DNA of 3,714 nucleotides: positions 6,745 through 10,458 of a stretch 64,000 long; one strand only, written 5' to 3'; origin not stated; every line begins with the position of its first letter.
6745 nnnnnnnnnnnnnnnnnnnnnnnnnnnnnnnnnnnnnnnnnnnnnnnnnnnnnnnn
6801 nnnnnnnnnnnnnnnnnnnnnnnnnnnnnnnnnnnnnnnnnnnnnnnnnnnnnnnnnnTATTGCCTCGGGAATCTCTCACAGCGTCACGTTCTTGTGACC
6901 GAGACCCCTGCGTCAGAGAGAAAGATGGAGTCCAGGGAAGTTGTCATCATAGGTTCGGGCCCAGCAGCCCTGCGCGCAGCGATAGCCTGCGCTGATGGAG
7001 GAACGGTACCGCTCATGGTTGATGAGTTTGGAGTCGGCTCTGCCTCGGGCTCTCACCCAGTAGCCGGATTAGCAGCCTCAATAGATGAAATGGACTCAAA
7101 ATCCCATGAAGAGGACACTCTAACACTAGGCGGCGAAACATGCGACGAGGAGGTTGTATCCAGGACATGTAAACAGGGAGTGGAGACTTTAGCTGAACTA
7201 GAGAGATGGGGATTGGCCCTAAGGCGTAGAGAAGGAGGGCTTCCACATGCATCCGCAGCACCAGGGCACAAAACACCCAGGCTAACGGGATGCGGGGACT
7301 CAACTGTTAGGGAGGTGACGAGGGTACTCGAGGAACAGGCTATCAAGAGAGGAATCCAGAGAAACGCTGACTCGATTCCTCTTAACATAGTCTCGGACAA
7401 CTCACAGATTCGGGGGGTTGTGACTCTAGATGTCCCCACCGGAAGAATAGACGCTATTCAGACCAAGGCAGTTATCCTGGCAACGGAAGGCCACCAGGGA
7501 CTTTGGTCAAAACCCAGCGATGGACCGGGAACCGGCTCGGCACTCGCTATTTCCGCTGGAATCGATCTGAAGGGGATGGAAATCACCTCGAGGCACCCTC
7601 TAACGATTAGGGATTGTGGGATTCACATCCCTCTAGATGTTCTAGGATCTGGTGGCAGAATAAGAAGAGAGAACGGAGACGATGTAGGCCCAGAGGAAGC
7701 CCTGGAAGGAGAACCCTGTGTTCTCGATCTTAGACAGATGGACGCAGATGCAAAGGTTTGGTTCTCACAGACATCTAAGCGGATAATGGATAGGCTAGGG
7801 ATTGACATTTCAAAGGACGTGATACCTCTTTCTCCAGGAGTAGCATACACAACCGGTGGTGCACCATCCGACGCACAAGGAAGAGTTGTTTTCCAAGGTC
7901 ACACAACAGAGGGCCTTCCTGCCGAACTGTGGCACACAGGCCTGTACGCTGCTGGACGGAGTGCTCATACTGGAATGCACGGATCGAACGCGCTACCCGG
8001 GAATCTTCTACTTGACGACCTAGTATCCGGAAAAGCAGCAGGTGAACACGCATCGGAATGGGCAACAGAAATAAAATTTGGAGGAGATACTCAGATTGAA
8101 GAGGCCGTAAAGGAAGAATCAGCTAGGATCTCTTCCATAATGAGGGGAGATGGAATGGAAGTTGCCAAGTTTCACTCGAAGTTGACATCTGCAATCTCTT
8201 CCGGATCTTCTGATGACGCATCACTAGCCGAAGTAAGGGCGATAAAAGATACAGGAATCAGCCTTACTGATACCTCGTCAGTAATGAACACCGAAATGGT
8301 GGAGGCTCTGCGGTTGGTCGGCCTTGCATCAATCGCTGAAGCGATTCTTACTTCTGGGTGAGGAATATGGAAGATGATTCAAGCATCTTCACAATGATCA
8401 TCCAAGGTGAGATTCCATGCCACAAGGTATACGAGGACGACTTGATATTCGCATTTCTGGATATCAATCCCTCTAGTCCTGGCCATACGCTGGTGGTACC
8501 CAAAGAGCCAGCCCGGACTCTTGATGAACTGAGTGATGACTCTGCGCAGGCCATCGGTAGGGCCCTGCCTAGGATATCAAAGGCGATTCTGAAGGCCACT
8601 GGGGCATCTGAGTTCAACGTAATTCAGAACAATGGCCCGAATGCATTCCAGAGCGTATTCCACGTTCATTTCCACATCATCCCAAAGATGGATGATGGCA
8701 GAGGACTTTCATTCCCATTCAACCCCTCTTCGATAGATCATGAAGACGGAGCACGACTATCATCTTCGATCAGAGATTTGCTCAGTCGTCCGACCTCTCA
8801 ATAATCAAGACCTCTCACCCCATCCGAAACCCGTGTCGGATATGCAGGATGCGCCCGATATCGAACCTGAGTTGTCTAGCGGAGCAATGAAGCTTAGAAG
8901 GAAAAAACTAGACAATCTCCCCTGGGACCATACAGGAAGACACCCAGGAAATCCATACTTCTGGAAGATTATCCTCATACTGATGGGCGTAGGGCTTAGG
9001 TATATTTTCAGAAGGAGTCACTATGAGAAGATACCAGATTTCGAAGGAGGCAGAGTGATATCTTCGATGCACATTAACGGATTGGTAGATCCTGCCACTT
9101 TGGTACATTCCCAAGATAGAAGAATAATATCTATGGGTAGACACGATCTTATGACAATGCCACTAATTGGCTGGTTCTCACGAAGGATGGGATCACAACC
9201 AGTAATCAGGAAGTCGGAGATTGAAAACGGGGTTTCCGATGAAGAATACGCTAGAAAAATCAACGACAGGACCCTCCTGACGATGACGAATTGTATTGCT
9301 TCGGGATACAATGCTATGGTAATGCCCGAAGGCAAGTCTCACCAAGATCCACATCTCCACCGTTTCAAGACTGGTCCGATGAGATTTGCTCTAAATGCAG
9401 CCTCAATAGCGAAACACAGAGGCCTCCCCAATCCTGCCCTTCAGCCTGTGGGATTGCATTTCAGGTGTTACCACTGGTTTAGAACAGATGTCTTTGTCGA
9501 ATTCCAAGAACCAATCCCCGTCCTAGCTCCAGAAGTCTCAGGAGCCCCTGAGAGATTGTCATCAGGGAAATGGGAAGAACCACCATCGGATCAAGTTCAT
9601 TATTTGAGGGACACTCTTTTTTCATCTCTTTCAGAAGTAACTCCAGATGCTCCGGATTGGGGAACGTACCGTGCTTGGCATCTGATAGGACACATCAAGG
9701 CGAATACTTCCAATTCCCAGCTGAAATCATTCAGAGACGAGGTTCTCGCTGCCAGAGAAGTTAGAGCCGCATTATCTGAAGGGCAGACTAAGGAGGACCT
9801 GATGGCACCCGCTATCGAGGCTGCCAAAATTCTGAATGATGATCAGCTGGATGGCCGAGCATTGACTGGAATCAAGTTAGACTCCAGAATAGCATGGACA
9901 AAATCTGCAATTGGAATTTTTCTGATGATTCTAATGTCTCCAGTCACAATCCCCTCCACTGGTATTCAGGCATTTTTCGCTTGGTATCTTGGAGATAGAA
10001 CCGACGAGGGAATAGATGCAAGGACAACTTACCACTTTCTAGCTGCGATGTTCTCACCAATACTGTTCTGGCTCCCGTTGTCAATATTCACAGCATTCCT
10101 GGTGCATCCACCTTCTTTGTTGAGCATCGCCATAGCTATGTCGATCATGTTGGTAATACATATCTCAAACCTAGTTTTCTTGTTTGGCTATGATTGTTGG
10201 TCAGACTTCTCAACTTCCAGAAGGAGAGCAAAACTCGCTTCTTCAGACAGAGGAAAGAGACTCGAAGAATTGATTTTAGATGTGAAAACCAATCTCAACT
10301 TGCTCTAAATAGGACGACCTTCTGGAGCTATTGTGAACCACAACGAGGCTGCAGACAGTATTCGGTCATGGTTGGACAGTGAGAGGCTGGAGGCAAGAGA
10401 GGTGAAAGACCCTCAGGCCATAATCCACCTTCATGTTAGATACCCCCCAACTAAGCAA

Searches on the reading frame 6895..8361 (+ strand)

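Call 27: search_protein_families(library=pfam, proteins=[window:6895-8361:+], max_evalue=0.00001)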
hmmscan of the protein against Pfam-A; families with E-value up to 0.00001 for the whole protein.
window:6895-8361:+ (488 aa): 1 family
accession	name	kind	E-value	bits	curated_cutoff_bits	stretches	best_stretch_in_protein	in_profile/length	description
PF00890.30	FAD_binding_2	-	1.5e-34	120.3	20.4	1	16-371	2-413/414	FAD binding domain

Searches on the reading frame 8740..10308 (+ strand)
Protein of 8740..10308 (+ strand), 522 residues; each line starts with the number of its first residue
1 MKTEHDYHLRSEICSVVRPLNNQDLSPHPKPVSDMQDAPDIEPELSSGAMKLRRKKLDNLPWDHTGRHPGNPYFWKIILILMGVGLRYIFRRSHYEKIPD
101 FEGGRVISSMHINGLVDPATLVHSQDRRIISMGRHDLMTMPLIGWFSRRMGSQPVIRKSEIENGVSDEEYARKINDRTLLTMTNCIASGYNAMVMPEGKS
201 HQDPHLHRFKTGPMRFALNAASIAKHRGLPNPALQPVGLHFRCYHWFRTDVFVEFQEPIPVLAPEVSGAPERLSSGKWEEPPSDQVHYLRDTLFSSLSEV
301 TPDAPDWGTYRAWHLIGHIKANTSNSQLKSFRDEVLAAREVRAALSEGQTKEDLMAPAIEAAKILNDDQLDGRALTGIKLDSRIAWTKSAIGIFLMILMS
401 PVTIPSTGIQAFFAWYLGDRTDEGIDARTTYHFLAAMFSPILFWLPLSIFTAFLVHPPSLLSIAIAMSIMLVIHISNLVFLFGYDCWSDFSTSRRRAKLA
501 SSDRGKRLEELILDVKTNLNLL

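Call 27: search_protein_families(library=pfam, proteins=[window:8740-10308:+], max_evalue=0.00001)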
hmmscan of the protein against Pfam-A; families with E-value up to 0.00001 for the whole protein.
window:8740-10308:+ (522 aa): 1 family
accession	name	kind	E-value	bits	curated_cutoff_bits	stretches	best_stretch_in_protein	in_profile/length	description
PF01553.26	Acyltransferase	-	9.6e-10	38.8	23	1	96-220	8-122/132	Acyltransferase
